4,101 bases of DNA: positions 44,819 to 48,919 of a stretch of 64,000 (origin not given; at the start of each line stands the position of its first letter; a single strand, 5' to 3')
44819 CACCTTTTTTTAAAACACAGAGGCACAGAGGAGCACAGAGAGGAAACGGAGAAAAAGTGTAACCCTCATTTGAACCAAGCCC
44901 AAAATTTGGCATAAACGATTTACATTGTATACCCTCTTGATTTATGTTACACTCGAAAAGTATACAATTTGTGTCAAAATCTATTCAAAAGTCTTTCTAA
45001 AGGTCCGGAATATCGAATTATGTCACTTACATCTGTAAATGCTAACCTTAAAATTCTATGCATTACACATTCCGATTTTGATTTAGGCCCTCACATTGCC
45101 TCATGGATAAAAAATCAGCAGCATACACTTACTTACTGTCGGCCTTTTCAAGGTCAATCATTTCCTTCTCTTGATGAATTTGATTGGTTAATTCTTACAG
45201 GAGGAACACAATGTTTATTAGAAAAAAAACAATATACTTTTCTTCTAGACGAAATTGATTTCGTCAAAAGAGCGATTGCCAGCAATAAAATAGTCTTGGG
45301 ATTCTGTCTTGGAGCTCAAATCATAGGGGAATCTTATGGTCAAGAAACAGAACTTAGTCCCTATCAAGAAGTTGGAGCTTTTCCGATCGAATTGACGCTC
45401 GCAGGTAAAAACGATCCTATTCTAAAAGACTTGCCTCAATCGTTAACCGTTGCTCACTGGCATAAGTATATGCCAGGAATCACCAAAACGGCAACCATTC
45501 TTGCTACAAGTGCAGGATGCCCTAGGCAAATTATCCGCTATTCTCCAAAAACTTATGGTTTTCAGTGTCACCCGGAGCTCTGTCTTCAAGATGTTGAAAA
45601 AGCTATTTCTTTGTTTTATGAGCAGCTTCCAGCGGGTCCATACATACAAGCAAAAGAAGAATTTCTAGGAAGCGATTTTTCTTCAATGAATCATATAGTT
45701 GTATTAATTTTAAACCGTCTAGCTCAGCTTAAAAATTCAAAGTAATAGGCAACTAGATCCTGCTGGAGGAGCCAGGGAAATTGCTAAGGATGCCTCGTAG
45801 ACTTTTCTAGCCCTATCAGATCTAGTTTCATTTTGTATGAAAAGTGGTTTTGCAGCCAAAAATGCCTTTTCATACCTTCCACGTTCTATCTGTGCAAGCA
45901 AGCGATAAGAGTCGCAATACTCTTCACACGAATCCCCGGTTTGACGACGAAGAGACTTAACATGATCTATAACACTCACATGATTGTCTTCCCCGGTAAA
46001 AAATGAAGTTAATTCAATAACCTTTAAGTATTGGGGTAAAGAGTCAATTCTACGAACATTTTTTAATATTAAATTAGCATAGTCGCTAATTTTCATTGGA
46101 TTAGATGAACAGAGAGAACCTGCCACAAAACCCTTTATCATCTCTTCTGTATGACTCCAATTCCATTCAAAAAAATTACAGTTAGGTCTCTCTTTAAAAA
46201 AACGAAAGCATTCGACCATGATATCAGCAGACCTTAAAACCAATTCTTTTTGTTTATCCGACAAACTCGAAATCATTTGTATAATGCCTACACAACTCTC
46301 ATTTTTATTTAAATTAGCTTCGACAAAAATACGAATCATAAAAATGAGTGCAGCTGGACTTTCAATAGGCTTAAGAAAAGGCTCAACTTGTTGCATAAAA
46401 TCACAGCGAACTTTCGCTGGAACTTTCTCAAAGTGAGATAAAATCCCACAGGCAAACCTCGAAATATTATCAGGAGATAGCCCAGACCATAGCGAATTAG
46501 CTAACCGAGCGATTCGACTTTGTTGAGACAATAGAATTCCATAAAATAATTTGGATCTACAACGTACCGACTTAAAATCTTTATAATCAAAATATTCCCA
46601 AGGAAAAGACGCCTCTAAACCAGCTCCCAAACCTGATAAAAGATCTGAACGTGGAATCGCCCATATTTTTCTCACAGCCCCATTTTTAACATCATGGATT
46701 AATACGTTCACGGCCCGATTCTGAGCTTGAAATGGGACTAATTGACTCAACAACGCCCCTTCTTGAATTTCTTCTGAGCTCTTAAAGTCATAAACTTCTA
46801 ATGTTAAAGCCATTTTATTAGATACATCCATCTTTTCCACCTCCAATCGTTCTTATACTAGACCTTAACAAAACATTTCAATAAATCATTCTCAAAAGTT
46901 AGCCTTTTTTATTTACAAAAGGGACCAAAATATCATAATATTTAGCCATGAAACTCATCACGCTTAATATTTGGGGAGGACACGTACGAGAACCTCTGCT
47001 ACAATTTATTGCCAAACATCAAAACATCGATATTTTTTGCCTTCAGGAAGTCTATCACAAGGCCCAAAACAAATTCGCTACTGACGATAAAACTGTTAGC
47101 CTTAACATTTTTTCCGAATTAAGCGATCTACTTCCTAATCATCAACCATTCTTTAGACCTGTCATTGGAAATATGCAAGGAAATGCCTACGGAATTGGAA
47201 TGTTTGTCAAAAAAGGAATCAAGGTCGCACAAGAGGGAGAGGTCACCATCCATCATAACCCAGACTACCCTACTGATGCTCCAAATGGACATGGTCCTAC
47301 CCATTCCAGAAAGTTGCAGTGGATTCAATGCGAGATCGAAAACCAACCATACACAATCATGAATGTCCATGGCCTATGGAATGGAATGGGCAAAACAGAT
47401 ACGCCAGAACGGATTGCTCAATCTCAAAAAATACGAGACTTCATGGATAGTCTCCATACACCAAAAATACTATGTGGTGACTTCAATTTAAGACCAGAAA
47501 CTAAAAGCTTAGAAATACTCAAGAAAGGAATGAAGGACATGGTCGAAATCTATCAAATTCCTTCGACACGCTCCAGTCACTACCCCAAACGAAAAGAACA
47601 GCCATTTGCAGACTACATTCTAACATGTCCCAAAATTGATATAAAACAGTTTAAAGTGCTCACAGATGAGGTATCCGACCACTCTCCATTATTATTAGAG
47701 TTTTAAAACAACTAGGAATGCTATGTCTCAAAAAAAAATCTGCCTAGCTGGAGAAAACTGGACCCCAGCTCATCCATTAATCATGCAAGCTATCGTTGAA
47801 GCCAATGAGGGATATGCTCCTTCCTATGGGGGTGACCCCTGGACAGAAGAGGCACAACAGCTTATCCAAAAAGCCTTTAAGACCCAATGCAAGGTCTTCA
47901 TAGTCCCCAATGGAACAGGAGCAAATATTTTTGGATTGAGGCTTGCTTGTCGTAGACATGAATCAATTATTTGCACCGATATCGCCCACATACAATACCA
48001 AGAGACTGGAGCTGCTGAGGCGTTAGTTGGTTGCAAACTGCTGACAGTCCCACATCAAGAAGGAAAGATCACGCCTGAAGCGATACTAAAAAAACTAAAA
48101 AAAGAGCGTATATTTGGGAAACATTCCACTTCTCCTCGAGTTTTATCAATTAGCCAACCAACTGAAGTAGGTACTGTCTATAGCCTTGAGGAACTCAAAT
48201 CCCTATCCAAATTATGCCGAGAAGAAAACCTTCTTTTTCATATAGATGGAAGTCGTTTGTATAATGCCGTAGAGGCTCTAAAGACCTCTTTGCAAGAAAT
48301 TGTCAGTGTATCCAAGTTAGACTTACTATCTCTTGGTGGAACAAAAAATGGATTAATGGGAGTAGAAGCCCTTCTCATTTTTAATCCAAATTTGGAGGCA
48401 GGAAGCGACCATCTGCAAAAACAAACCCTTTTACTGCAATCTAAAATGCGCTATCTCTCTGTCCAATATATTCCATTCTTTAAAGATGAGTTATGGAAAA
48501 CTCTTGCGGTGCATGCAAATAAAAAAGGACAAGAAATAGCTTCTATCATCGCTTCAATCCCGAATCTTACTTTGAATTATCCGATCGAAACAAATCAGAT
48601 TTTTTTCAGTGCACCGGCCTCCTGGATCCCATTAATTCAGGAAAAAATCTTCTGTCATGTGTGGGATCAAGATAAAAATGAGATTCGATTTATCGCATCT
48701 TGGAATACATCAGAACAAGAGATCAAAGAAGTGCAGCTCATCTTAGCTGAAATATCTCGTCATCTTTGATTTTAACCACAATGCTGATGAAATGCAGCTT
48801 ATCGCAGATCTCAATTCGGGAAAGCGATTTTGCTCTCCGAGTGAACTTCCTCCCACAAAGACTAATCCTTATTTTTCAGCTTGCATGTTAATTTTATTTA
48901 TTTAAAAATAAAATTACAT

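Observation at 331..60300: At least six unrelated families of long GC-rich palindromes occupy gene boundaries; every open convergent junction carries one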

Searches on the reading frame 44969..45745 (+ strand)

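Call 23: search_protein_families(library=pfam, proteins=[window:44969-45745:+])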
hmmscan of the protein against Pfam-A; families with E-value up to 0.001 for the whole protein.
window:44969-45745:+ (258 aa): 2 families
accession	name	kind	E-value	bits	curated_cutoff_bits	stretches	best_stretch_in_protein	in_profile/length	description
PF00117.34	GATase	-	1.8e-14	54.3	22.8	1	71-208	43-177/190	Glutamine amidotransferase class-I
PF07685.20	GATase_3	-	0.00059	20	27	1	55-146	27-119/196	CobB/CobQ-like glutamine amidotransferase domain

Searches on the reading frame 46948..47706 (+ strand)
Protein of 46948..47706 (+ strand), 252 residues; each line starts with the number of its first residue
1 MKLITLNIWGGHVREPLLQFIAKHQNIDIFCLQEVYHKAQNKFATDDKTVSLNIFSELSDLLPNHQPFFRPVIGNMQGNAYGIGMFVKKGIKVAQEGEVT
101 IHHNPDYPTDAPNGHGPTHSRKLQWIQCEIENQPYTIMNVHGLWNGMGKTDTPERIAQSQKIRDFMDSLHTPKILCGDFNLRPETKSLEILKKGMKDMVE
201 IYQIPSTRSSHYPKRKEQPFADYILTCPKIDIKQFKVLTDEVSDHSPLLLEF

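Call 79: search_protein_families(library=pfam, proteins=[window:46948-47706:+], max_evalue=0.001)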
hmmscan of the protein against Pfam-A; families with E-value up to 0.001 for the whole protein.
window:46948-47706:+ (252 aa): 1 family
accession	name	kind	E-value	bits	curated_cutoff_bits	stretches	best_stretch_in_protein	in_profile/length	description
PF03372.29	Exo_endo_phos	-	1.6e-16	61.2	24.5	1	4-245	1-225/225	Endonuclease/Exonuclease/phosphatase family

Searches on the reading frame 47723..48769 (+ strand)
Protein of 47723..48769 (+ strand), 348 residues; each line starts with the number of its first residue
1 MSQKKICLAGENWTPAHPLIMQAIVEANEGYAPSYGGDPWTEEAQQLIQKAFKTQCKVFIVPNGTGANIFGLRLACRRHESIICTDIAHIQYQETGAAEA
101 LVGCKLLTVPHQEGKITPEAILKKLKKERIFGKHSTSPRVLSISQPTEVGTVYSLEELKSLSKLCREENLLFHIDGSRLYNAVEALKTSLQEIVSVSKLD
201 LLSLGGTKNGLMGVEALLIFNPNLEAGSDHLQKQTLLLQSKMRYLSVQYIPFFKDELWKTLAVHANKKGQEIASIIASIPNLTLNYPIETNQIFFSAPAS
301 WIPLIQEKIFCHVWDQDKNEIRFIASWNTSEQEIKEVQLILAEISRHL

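Call 79: search_protein_families(library=pfam, proteins=[window:47723-48769:+], max_evalue=0.001)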
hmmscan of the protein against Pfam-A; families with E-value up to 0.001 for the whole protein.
window:47723-48769:+ (348 aa): 2 families
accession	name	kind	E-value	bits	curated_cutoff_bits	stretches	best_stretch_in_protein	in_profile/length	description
PF01212.27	Beta_elim_lyase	-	1.4e-42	146.5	27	1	17-223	11-214/288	Beta-eliminating lyase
PF00155.27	Aminotran_1_2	-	8.3e-05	22.4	19.7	1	30-175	37-185/361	Aminotransferase class I and II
